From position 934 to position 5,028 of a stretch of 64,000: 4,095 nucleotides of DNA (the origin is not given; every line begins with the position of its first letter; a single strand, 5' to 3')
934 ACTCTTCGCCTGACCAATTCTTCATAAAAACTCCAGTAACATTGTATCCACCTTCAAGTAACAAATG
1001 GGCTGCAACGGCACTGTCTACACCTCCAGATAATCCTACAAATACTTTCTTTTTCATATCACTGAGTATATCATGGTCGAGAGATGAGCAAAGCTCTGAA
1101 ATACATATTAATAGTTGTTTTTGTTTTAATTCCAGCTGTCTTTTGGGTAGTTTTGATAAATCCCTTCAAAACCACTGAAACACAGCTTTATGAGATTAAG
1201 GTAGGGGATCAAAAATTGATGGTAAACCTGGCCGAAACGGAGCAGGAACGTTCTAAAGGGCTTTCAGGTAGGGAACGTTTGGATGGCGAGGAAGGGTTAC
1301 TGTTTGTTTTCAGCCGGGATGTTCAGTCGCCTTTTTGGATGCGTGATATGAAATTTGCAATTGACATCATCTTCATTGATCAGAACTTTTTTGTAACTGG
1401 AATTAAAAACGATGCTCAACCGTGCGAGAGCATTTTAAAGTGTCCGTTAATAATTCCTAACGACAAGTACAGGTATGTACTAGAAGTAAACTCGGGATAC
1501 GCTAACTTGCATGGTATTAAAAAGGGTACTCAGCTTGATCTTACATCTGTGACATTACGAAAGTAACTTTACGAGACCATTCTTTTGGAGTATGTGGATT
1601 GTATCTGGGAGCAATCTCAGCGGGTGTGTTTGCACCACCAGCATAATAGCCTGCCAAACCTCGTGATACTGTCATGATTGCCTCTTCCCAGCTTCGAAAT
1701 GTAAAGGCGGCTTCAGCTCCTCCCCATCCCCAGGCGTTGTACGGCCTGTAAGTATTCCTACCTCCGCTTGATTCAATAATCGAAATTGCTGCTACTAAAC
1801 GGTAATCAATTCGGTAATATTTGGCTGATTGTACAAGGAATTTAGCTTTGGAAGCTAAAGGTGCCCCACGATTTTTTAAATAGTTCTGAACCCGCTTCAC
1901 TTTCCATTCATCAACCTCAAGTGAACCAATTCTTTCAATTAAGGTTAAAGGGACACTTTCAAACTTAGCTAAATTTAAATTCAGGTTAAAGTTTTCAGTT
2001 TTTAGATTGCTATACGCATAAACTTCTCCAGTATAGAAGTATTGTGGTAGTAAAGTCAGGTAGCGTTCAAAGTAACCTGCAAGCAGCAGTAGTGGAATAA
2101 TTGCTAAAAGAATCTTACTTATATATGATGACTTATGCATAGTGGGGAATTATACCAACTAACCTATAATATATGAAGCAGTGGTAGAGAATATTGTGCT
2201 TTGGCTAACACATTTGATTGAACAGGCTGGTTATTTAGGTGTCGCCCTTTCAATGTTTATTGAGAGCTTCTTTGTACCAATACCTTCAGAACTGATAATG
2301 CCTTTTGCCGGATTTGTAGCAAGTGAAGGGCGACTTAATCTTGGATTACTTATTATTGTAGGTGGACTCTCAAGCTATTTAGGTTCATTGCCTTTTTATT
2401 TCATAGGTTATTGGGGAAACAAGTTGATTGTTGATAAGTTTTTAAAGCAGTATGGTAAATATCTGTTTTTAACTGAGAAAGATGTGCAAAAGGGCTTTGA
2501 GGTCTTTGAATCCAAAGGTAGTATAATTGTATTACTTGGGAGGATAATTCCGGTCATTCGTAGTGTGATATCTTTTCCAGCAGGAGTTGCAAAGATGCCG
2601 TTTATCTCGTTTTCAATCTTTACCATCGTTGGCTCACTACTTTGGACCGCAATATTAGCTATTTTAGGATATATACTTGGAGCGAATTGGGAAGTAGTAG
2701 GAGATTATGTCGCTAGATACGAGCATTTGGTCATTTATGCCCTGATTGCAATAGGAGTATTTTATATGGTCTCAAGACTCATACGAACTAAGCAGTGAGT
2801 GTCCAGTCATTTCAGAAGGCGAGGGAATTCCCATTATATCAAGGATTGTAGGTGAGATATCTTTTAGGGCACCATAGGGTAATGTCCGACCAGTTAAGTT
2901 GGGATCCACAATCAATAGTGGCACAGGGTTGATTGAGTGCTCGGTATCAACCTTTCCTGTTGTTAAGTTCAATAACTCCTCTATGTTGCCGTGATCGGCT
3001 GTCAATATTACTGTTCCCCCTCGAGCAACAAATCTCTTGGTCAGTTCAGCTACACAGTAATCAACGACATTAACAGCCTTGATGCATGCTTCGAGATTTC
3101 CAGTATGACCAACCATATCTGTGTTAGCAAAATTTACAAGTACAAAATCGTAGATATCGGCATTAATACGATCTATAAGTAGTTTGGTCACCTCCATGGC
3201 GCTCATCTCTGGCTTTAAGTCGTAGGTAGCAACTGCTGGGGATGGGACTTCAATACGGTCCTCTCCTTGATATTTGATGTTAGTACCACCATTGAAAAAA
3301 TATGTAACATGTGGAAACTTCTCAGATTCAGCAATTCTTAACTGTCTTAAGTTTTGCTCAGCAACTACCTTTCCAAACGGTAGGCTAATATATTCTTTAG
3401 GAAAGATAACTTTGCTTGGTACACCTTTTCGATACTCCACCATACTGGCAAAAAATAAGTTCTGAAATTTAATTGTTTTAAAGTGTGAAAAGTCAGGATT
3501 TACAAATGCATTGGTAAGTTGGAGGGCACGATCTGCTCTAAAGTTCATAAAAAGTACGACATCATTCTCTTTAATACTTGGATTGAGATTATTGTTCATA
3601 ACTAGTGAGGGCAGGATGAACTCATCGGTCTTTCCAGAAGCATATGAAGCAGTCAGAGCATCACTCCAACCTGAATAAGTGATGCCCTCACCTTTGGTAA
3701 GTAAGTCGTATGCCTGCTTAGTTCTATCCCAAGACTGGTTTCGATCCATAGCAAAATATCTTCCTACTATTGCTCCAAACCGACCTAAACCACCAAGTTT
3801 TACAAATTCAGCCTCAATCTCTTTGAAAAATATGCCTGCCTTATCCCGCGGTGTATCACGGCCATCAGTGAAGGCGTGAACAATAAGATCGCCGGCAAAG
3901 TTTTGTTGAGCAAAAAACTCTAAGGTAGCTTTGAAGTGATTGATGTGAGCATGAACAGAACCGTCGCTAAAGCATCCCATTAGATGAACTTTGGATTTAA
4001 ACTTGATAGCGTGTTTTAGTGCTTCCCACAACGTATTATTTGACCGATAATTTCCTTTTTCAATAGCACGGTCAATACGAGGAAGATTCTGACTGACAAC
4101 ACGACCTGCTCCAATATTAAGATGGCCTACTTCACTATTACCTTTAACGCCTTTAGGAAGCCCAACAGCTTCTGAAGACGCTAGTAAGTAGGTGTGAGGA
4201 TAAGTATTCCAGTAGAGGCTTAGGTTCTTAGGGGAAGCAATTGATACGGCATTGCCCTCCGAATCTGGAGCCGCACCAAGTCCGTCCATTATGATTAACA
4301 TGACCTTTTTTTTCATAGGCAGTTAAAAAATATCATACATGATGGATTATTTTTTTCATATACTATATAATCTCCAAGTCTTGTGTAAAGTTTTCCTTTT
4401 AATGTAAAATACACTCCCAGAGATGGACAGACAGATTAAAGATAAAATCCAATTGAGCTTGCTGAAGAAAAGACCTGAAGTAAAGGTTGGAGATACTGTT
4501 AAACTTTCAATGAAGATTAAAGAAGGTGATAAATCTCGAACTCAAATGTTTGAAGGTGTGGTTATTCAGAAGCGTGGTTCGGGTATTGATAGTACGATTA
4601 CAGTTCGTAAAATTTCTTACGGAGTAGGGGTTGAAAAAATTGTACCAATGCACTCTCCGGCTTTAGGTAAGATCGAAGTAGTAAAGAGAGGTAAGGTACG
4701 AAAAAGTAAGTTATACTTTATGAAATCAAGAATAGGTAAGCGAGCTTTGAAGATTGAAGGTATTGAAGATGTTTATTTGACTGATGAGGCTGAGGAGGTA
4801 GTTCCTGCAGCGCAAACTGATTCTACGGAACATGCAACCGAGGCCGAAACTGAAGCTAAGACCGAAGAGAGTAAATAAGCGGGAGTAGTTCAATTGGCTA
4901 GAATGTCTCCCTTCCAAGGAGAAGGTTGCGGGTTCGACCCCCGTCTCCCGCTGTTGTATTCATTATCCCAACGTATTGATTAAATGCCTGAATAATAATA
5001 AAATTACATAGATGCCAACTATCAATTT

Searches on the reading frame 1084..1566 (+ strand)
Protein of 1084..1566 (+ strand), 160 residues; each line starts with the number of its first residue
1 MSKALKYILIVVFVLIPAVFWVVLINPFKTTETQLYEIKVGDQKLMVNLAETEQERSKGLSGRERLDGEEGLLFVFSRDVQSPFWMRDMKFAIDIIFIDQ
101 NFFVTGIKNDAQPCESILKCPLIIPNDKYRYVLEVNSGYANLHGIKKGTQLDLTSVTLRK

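Call 54: search_protein_families(library=pfam, proteins=[window:1084-1566:+], max_evalue=0.00001)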
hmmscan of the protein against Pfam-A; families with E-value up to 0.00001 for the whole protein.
window:1084-1566:+ (160 aa): 1 family
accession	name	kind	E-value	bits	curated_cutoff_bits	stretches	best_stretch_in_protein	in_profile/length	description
PF02643.20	DUF192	-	1.1e-28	99.6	27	1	47-152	3-95/96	Uncharacterized ACR, COG1430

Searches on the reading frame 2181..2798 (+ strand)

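Call 54: search_protein_families(library=pfam, proteins=[window:2181-2798:+], max_evalue=0.00001)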
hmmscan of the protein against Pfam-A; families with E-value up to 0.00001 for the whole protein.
window:2181-2798:+ (205 aa): 1 family
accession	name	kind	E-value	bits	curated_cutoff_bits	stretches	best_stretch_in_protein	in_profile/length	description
PF09335.16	VTT_dom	-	5.3e-17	62.9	33.9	1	34-164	1-122/123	VTT domain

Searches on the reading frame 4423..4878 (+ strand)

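Call 54: search_protein_families(library=pfam, proteins=[window:4423-4878:+], max_evalue=0.00001)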
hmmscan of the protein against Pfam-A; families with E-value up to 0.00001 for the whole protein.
window:4423-4878:+ (151 aa): 1 family
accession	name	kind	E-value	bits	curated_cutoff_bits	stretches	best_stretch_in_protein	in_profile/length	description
PF01245.26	Ribosomal_L19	-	4.7e-39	133.2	22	1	12-108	10-106/111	Ribosomal protein L19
